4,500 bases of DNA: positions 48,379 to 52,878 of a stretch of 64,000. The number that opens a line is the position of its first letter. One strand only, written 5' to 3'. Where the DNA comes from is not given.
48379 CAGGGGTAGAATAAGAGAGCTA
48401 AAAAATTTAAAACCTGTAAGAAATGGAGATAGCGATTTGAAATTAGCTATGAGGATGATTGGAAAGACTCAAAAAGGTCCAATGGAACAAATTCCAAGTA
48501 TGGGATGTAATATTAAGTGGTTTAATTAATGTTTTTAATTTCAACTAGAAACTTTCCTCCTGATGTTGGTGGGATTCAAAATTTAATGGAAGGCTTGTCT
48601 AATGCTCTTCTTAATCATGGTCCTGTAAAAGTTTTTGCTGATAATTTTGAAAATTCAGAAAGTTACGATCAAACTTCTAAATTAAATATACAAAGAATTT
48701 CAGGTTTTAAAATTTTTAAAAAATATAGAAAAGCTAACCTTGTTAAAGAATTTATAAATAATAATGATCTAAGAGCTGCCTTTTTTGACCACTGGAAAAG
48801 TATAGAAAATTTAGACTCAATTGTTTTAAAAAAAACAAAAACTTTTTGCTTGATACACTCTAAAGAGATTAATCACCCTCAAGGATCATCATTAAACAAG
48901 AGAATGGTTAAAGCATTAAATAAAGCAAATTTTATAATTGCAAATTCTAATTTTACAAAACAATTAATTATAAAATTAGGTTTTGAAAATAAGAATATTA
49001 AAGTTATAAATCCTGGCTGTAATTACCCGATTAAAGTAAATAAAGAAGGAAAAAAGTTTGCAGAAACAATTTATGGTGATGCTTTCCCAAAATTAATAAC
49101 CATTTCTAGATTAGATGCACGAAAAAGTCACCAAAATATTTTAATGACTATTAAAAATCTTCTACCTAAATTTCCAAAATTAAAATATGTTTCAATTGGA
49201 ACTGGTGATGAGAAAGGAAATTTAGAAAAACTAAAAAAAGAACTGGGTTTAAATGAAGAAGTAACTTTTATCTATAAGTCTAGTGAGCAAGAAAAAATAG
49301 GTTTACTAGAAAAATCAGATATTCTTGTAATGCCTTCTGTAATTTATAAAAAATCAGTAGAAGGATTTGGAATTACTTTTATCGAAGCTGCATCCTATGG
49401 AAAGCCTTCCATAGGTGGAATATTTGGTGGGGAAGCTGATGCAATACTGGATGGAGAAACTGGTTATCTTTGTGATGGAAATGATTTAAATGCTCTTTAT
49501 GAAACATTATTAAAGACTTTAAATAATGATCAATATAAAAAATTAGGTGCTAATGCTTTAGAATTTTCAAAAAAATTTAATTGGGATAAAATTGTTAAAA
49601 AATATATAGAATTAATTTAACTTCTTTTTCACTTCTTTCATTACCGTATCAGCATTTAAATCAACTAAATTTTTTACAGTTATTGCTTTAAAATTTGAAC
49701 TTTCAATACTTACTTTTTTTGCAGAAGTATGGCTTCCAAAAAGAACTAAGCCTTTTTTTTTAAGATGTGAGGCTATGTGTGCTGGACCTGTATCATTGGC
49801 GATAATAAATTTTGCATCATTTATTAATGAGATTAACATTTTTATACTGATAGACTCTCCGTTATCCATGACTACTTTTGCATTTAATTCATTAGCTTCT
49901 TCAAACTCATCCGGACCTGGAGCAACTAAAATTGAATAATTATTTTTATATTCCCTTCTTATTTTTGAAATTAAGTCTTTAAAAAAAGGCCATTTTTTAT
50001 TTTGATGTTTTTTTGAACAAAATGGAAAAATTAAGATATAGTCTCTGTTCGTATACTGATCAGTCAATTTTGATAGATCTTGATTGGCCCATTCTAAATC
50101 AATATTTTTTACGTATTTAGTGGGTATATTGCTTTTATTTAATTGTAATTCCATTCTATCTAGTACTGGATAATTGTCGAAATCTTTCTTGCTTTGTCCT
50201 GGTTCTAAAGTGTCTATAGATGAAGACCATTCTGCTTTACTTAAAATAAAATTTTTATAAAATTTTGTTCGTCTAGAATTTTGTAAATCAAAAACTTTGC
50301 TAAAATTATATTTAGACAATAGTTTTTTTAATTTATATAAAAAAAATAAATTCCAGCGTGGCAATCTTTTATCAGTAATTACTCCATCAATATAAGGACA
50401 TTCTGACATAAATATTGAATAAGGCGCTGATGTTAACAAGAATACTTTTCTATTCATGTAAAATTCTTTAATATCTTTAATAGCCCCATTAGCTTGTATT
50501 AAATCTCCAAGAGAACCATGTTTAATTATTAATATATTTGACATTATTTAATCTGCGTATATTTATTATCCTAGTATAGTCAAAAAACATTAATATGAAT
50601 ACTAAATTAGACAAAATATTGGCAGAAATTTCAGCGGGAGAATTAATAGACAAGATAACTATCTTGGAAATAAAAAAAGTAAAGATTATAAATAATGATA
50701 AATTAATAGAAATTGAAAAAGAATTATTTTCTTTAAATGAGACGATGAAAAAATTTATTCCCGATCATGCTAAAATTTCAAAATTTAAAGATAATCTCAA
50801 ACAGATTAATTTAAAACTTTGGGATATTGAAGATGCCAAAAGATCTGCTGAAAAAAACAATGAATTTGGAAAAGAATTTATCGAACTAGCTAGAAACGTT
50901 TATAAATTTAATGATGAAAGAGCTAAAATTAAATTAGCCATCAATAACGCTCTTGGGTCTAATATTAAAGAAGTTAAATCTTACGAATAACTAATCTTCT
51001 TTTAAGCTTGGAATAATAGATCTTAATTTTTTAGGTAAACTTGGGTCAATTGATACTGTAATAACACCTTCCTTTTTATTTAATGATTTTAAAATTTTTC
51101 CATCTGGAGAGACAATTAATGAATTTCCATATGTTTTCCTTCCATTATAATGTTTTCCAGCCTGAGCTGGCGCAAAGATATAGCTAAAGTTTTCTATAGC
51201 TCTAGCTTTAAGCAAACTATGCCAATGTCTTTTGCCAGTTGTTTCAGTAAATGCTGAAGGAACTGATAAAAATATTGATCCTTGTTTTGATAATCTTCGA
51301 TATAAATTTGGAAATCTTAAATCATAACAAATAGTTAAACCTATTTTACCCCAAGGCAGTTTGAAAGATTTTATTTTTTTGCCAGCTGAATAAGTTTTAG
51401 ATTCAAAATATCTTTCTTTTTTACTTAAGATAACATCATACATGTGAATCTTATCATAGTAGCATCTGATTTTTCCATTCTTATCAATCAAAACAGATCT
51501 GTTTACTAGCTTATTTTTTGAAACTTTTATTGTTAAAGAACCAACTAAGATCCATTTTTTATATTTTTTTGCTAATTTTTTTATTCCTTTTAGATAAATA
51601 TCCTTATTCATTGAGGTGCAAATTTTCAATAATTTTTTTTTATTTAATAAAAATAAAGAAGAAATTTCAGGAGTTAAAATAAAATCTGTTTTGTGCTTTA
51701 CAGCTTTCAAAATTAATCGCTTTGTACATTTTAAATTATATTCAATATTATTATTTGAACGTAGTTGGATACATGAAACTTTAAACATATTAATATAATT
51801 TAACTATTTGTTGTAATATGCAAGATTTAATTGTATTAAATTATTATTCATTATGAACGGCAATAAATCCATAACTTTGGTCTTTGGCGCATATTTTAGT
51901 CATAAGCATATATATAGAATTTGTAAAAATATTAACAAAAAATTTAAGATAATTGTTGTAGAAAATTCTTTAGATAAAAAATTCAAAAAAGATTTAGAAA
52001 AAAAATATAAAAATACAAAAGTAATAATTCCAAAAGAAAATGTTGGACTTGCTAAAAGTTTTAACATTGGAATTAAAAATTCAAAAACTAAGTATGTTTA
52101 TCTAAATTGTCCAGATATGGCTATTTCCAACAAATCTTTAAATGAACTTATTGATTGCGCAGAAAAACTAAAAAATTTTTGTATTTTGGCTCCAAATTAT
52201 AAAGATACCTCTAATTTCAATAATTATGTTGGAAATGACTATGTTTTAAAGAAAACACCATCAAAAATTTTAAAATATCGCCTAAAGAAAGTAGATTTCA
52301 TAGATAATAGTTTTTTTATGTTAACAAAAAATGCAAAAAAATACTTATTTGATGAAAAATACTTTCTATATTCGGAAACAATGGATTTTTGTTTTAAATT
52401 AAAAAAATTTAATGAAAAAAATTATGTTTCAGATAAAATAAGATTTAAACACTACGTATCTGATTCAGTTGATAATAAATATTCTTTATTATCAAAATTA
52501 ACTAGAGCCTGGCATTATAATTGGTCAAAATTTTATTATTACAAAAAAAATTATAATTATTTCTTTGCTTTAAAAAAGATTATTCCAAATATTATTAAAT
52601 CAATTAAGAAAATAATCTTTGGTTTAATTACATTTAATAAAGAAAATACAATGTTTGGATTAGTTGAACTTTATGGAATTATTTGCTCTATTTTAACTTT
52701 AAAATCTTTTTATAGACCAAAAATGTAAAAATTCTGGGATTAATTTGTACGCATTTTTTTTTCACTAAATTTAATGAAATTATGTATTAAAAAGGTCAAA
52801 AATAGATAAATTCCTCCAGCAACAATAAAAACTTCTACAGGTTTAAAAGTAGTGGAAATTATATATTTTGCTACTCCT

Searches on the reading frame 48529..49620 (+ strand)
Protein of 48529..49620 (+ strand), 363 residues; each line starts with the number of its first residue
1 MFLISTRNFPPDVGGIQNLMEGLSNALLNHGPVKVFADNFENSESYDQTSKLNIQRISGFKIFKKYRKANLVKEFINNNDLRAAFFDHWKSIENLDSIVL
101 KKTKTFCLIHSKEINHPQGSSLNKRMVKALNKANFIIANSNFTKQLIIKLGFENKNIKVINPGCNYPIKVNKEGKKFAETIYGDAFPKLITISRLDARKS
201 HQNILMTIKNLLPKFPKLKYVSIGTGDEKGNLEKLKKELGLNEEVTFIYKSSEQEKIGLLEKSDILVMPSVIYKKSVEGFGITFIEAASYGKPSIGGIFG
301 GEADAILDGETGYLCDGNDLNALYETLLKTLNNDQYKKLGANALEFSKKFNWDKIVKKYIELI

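Call 39: search_protein_families(library=ncbifam, max_evalue=1e-8, proteins=[window:48529-49620:+])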
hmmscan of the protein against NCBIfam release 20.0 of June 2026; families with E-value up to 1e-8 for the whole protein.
window:48529-49620:+ (363 aa): 15 families
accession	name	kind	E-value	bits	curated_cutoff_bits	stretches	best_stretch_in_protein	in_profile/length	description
TIGR03449.1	mycothiol_MshA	equivalog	6.4e-21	74.7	462.5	1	130-358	162-395/406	D-inositol-3-phosphate glycosyltransferase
TIGR03999.1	thiol_BshA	equivalog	6.7e-21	74.6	273.7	1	122-361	134-368/375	N-acetyl-alpha-D-glucosaminyl L-malate synthase BshA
TIGR03088.1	stp2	hypoth_equivalog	4.8e-18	65.4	409.05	1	110-362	112-369/374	TIGR03088 family PEP-CTERM/XrtA system glycosyltransferase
NF041010.1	glycosy_Agl16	equivalog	1.2e-17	63.9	575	1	118-361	119-346/352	glycosylation protein Agl16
NF047880.1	glyco_SdgA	exception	3.8e-17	62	800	1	72-362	210-486/488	serine-aspartate repeat adhesin O-glycosyltransferase SdgA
NF041876.1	EPS_EpsE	equivalog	6.8e-16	58.5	400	1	188-338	216-367/389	exopolysaccharide biosynthesis GT4 family glycosyltransferase EpsE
NF046085.1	XrtY_assoc_Gly1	equivalog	2.2e-13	49.8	400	1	120-362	148-380/387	XrtY-associated glycosyltransferase XYAG1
NF038295.1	EPS_HpsP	equivalog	4.5e-13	48.9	550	1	148-361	170-382/388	hormogonium polysaccharide biosynthesis glycosyltransferase HpsP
TIGR02095.1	glgA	subfamily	1e-12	47.5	328.45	1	187-362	295-473/477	glycogen/starch synthase, ADP-glucose type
NF047881.1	glyco_SdgB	exception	5.2e-12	45.2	800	1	112-360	251-490/496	serine-aspartate repeat adhesin O-glycosyltransferase SdgB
NF007396.0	PRK09922.1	equivalog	6.7e-11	41.7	385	1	66-335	69-328/361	lipopolysaccharide 1,6-galactosyltransferase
TIGR02472.1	sucr_P_syn_N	equivalog_domain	8e-11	41.4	576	1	276-362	349-437/439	sucrose-phosphate synthase, putative, glycosyltransferase domain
TIGR04063.1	stp3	hypoth_equivalog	1.9e-10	40.2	442.05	1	202-361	229-390/397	TIGR04063 family PEP-CTERM/XrtA system glycosyltransferase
TIGR02149.1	glgA_Coryne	subfamily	3.2e-10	39.7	302.4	1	128-362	140-386/391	glycogen synthase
TIGR04005.1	wcaL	equivalog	3.5e-09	36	537.6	1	188-359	224-399/406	colanic acid biosynthesis glycosyltransferase WcaL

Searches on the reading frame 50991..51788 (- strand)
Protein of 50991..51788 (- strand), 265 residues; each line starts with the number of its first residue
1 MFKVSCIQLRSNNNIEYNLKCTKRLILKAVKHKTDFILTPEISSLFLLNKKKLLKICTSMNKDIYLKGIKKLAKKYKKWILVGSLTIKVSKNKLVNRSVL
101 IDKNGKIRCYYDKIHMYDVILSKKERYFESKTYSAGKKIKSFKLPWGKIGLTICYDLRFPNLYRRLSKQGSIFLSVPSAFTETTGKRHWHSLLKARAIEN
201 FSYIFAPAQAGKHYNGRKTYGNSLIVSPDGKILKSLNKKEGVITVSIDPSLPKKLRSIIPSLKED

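Call 39: search_protein_families(library=ncbifam, max_evalue=1e-8, proteins=[window:50991-51788:-])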
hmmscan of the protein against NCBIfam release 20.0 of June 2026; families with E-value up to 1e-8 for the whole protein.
window:50991-51788:- (265 aa): 8 families
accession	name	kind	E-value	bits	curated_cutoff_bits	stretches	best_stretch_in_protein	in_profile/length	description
NF043013.1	DeGluthAmidYersProt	equivalog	5e-61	206.3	500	1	3-263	5-266/278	deaminated glutathione amidase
NF033621.1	de_GSH_amidase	exception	9e-33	113.7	355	1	4-264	2-252/260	deaminated glutathione amidase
TIGR03381.1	agmatine_aguB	equivalog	2e-24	86.4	410.25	1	3-248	2-254/279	N-carbamoylputrescine amidase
NF007757.0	PRK10438.1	equivalog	2.8e-23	82.4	249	1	34-241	35-225/256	amidohydrolase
TIGR00546.1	lnt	equivalog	5.4e-17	62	132.9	1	12-201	177-374/395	apolipoprotein N-acyltransferase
NF040852.1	nitrile_Arch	equivalog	6.1e-17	61.6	500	1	4-253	3-241/262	nitrilase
NF010588.0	PRK13981.1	equivalog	2.9e-11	42.4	479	1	14-238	18-234/546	NAD+ synthase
NF009803.0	PRK13287.1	equivalog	7.6e-11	41.3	406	1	12-256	29-266/333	formamidase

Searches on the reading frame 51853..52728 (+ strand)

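Call 39: search_protein_families(library=ncbifam, max_evalue=1e-8, proteins=[window:51853-52728:+])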
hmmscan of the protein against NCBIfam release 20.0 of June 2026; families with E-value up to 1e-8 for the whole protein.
window:51853-52728:+ (291 aa): 1 family
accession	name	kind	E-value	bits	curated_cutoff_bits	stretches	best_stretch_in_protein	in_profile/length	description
TIGR01556.1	rhamnosyltran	subfamily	7.6e-15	54.8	200.55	1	24-261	14-257/281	rhamnosyltransferase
